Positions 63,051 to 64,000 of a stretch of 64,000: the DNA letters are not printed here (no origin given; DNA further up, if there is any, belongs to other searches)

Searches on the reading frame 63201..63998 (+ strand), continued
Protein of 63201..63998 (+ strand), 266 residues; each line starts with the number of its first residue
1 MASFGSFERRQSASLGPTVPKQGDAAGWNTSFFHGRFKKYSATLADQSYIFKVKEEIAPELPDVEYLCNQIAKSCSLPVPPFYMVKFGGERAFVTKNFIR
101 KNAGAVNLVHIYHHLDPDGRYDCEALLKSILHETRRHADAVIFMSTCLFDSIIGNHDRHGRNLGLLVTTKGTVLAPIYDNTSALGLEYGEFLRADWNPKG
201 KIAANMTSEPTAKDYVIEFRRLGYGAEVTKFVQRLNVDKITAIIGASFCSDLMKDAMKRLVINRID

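Call 72: search_protein_families(library=pfam, proteins=[L003:10967-11899:+, L003:10638-10967:+], max_evalue=0.01)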
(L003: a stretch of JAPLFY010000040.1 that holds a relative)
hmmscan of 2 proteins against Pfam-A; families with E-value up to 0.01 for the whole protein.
L003:10967-11899:+ (311 aa): 1 family
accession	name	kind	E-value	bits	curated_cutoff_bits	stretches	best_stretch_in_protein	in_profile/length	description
PF07804.18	HipA_C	-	1e-47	163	30.5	1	53-278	2-210/213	HipA-like C-terminal domain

L003:10638-10967:+ (110 aa): 1 family
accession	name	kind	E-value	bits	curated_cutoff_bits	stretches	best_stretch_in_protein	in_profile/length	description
PF13657.11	Couple_hipA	-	3e-23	82.6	22.5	1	5-102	2-98/99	HipA N-terminal domain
